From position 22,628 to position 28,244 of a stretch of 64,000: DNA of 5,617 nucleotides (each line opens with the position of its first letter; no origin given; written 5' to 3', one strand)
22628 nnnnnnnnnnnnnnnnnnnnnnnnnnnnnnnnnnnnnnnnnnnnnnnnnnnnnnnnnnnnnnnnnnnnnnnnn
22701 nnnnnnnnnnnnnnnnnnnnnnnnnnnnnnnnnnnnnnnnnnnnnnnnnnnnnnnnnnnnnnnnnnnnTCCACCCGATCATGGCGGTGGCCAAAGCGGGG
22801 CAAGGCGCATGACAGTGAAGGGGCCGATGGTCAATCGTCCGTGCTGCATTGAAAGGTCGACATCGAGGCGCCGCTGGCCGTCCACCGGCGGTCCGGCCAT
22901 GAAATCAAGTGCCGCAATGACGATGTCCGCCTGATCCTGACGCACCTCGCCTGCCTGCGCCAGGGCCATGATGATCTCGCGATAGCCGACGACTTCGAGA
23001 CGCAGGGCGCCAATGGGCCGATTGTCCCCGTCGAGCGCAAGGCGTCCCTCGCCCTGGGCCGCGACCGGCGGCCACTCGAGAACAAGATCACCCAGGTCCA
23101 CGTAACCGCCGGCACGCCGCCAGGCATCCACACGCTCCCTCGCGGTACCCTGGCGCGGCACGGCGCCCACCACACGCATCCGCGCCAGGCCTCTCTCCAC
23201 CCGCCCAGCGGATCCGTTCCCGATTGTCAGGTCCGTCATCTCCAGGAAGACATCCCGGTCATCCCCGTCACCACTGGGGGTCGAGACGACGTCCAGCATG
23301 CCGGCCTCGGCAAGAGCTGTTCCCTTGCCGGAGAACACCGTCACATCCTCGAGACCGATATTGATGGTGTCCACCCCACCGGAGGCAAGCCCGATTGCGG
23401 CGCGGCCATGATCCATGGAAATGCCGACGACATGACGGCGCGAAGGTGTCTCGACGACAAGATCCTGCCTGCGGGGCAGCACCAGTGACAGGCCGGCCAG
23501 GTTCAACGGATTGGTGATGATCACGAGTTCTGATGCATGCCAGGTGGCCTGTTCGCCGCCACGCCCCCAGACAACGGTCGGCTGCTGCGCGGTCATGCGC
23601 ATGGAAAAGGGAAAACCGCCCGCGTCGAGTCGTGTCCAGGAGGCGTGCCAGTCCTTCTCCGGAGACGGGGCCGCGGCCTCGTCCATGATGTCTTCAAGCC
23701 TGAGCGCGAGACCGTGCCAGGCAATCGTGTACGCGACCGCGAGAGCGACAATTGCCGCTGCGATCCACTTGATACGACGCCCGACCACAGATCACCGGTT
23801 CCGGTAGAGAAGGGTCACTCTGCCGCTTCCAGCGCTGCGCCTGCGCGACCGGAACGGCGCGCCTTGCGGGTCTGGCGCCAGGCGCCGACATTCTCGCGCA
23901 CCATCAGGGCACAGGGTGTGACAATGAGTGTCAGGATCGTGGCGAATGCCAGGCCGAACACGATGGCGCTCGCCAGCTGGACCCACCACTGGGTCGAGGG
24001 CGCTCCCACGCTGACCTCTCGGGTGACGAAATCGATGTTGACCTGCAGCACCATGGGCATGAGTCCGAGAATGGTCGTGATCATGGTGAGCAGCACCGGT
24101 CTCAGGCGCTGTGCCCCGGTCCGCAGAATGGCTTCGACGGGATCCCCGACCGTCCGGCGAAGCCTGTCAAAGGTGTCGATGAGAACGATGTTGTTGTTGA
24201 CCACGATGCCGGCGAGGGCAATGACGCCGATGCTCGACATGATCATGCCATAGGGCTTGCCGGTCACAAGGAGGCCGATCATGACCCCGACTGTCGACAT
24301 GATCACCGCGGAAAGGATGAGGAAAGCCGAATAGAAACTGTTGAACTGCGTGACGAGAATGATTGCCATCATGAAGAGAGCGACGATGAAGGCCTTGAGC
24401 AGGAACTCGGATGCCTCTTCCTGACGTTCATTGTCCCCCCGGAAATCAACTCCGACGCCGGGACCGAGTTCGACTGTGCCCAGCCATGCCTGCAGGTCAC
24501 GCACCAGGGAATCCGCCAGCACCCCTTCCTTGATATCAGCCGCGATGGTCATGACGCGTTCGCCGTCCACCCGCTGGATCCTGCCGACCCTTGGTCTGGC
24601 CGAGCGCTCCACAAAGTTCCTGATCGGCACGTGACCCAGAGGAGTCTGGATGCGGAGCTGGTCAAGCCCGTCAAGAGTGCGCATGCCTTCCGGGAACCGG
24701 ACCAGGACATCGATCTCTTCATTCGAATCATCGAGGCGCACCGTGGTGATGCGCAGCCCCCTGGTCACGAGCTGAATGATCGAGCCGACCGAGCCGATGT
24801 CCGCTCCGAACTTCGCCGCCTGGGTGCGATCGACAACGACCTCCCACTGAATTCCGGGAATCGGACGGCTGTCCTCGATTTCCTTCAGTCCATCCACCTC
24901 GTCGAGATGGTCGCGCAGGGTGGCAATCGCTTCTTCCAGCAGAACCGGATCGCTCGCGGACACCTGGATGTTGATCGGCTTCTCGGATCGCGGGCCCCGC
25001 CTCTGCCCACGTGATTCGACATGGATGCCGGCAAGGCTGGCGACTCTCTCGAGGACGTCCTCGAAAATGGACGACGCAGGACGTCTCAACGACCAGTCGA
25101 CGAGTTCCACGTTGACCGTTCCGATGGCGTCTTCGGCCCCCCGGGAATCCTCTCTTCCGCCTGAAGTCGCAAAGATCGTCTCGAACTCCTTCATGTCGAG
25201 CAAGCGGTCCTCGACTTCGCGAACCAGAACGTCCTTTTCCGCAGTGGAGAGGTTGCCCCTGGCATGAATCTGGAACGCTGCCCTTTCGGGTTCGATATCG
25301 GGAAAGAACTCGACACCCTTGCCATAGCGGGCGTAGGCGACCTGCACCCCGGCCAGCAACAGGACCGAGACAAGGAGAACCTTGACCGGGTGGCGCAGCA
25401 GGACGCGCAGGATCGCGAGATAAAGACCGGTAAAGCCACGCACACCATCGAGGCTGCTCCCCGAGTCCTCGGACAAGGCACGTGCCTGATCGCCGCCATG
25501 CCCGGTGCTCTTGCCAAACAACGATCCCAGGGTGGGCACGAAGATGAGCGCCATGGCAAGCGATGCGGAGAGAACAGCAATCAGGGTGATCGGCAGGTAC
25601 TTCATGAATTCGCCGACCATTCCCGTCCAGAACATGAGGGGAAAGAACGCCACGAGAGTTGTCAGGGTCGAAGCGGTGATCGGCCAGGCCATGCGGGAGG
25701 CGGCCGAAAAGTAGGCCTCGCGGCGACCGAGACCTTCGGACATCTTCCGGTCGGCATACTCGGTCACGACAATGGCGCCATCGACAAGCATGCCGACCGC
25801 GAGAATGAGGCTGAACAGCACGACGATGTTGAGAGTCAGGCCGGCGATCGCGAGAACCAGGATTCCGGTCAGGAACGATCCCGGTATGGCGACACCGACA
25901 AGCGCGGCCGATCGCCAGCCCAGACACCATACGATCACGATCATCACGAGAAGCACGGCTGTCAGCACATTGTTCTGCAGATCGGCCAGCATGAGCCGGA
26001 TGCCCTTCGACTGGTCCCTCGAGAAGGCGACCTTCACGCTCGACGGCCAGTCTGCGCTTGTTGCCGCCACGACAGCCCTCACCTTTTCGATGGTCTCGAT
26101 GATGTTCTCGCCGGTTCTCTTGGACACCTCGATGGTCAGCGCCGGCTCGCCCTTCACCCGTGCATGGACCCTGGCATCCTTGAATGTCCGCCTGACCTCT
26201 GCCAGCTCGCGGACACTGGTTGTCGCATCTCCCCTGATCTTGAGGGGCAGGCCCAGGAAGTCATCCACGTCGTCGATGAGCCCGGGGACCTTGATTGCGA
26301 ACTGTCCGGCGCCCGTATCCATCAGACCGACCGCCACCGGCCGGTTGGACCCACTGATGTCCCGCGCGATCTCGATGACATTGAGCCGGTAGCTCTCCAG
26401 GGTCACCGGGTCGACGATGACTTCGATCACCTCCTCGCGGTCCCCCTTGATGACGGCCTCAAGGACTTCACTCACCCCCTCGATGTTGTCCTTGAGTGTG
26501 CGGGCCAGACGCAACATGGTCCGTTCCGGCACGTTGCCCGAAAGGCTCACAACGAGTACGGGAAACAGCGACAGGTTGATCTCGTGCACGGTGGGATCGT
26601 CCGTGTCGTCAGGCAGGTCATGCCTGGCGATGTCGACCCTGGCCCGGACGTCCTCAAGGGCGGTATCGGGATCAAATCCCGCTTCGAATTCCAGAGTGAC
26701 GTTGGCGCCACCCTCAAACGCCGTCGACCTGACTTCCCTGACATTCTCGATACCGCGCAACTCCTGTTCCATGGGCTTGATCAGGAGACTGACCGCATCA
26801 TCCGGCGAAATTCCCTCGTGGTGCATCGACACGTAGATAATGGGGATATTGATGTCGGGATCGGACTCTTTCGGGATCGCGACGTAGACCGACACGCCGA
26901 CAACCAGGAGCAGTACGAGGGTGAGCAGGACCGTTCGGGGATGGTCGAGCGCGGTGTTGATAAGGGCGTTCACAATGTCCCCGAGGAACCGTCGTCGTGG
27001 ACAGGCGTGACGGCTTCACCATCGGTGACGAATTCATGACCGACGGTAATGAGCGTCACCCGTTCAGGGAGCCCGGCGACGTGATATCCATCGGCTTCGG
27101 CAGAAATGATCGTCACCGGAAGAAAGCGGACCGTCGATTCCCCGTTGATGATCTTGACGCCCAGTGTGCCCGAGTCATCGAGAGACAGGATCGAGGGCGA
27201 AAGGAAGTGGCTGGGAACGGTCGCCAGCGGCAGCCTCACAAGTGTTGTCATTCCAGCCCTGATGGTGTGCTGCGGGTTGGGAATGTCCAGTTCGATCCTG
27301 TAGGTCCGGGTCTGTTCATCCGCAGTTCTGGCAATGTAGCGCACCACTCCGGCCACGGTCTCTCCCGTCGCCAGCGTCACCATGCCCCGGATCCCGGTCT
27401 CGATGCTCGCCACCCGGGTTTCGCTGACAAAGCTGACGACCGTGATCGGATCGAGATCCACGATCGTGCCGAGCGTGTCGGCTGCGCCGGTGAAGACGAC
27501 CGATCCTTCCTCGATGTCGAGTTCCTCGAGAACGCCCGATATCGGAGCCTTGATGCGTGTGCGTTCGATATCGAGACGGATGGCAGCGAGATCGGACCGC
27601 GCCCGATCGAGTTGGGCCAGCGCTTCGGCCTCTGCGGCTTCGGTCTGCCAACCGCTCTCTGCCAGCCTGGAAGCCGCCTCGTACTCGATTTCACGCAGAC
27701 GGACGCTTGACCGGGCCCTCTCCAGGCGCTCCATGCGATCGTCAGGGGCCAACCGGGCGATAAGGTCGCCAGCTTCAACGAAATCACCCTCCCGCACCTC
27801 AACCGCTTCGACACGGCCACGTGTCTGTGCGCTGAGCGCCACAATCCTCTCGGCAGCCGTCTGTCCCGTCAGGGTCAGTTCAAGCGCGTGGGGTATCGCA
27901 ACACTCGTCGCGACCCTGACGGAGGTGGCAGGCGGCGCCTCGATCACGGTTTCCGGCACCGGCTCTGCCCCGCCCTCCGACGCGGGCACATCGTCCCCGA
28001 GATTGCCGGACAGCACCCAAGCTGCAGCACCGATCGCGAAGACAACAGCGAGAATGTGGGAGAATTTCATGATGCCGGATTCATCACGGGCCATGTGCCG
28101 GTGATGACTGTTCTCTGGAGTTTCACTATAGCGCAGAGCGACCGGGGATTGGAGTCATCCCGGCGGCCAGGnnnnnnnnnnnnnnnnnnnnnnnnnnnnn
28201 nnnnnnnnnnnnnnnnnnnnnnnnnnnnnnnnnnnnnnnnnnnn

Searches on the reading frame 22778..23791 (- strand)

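Call 13: search_protein_families(library=pfam, proteins=[window:22778-23791:-], max_evalue=0.00001)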
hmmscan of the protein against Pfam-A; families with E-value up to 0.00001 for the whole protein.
window:22778-23791:- (337 aa): 1 family
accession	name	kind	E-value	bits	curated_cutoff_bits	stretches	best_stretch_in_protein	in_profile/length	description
PF09898.14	DUF2125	-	1.3e-40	140.3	24.2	1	25-330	1-318/319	Uncharacterized protein conserved in bacteria (DUF2125)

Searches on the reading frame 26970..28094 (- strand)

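Call 3: search_protein_families(library=pfam, proteins=[window:26970-28094:-])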
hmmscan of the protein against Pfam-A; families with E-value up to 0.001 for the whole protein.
window:26970-28094:- (374 aa): 4 families
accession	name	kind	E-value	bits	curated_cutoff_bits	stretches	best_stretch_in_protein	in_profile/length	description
PF13437.12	HlyD_3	-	1.2e-21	77.9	22.2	1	181-281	2-106/106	HlyD family secretion protein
PF16576.10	HlyD_D23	-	1.5e-21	77.1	30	1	81-283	16-213/214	Barrel-sandwich domain of CusB or HlyD membrane-fusion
PF13533.13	Biotin_lipoyl_2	-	9.3e-11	41.7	29.8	1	85-115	1-31/32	Biotin-lipoyl like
PF00364.28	Biotin_lipoyl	-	2.4e-06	27.7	22.1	0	86-115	44-73/73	Biotin-requiring enzyme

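Call 4: search_protein_families(library=ncbifam, proteins=[window:26970-28094:-])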
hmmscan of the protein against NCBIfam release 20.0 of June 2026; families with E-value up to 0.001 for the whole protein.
window:26970-28094:- (374 aa): 21 families
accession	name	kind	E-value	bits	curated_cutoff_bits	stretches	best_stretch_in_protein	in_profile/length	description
TIGR01730.1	RND_mfp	subfamily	7.2e-45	153.3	94.9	1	60-364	2-321/322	efflux RND transporter periplasmic adaptor subunit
TIGR00999.1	8a0102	subfamily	2.9e-17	62.7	319.3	1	103-330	1-243/271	CzcB/NccB family metal efflux transporter periplasmic adaptor subunit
NF008606.0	PRK11578.1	equivalog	1.7e-15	57.1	342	1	158-297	163-307/371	macrolide transporter subunit MacA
NF002939.0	PRK03598.1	equivalog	3.6e-12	46.1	393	2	145-259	172-285/332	secretion protein HlyD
NF007785.0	PRK10476.1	equivalog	1.9e-11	43.4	376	1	122-255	152-285/347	multidrug transporter subunit MdtN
NF033834.1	RND_adapt_MexA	exception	1.1e-10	41.2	750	1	59-221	38-200/373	multidrug efflux RND transporter periplasmic adaptor subunit MexA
TIGR01843.1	type_I_hlyD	subfamily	1.9e-10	40.3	208.65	1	131-269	223-370/422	HlyD family type I secretion periplasmic adaptor subunit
TIGR00998.1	8a0101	subfamily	3.4e-10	39.4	390.8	1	122-254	146-281/334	EmrA/EmrK family multidrug efflux transporter periplasmic adaptor subunit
NF011604.1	PRK15030.1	equivalog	3.5e-10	39.4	765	1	59-301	40-310/397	multidrug efflux RND transporter periplasmic adaptor subunit AcrA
NF007850.1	PRK10559.1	equivalog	4.5e-10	39.1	400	1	84-260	40-228/303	p-hydroxybenzoic acid efflux pump subunit AaeA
NF008589.1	PRK11556.1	equivalog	6.3e-09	35.2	391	1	55-231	55-245/392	MdtA/MuxA family multidrug efflux RND transporter periplasmic adaptor subunit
NF045904.1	RND-peri-MexE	equivalog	6.9e-09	35.1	714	1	50-217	29-209/390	multidrug efflux RND transporter periplasmic adaptor subunit MexE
TIGR02971.1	heterocyst_DevB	subfamily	1.2e-08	34.8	129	1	84-173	13-103/327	ABC exporter membrane fusion protein, DevB family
NF007303.0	PRK09783.1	subfamily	4.4e-08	32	390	1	176-361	212-396/414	copper/silver efflux system membrane fusion protein CusB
TIGR03794.1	NHLM_micro_HlyD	equivalog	1.2e-07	31.1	156.2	1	81-131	55-105/421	NHLP bacteriocin system secretion protein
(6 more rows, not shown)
